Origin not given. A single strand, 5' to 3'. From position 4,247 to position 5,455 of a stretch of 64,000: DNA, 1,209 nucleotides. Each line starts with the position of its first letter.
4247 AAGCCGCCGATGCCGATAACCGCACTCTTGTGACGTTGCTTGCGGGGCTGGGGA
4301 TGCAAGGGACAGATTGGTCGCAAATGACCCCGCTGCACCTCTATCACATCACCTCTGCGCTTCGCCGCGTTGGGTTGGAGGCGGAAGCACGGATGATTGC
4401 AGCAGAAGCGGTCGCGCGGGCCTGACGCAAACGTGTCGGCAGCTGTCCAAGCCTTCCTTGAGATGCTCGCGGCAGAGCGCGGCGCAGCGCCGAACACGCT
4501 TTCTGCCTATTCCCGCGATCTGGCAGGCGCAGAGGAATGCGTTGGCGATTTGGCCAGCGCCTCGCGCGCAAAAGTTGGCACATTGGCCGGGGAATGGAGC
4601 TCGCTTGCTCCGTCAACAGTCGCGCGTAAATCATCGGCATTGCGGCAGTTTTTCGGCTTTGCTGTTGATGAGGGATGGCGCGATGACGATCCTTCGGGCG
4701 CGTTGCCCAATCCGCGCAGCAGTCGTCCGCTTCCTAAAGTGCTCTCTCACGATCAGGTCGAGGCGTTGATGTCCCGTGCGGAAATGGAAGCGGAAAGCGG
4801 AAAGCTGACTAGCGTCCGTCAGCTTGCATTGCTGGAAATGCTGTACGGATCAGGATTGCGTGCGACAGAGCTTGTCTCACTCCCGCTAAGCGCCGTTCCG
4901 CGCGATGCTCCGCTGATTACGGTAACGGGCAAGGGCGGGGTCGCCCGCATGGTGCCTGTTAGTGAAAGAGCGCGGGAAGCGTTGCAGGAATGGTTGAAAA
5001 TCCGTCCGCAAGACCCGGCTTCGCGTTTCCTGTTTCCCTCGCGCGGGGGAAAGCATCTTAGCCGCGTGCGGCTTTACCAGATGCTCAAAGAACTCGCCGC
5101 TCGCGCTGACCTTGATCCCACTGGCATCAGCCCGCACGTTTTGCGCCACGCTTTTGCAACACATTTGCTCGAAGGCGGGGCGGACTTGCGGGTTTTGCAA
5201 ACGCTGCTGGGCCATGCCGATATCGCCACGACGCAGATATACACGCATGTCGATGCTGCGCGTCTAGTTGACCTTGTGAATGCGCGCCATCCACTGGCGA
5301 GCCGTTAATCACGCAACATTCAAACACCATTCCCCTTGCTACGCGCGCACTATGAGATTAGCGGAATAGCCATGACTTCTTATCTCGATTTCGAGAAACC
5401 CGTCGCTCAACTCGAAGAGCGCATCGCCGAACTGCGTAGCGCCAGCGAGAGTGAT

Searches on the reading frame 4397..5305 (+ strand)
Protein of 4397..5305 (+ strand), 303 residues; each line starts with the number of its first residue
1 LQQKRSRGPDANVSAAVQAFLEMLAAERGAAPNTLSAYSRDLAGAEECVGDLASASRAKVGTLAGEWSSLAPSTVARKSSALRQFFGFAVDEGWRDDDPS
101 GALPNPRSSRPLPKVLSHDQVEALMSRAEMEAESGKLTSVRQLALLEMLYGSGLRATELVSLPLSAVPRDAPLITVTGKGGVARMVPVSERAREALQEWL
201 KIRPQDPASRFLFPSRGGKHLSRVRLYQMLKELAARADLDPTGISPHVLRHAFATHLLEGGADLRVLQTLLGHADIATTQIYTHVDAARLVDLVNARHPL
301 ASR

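Call 60: search_protein_families(library=ncbifam, proteins=[window:4397-5305:+], max_evalue=0.00001)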
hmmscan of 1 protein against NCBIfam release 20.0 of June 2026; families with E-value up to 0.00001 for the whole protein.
window:4397-5305:+ (303 aa): 12 families
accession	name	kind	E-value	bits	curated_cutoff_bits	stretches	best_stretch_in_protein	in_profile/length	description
NF001399.0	PRK00283.1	subfamily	5.8e-92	308.1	279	1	13-301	5-299/300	tyrosine recombinase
TIGR02225.1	recomb_XerD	equivalog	3.9e-85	285.7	329.6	1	18-301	1-290/290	site-specific tyrosine recombinase XerD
TIGR02224.1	recomb_XerC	equivalog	1.4e-74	251.2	335.15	1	19-302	2-294/295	tyrosine recombinase XerC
NF040815.2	recomb_XerA_Arch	equivalog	2.2e-51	174.9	220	1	20-290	3-259/263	site-specific tyrosine recombinase/integron integrase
NF002331.0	PRK01287.1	subfamily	5.3e-41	140.8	371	1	70-299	95-326/365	site-specific tyrosine recombinase XerC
TIGR02249.1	integrase_gron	subfamily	7.4e-29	101.1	265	1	219-286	235-301/315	integron integrase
NF003462.0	PRK05084.1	equivalog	7.7e-24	84.1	267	1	136-291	191-350/360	tyrosine recombinase XerS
NF007370.0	PRK09870.1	subfamily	1.4e-20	73.8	221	1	115-293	12-187/200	tyrosine-type DNA invertase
NF007371.0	PRK09871.1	subfamily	2.6e-18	66.3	222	1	127-295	13-184/198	tyrosine-type DNA invertase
NF011946.0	PRK15417.1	equivalog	3.1e-17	62.8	435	1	244-288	274-318/337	integron integrase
NF002685.0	PRK02436.1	equivalog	3e-06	27.3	178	0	24-282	8-243/245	site-specific tyrosine recombinase XerD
NF040693.1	recomb_GmtY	equivalog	7.6e-06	25.4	340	0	213-288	354-435/441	gamma-mobile-trio recombinase GmtY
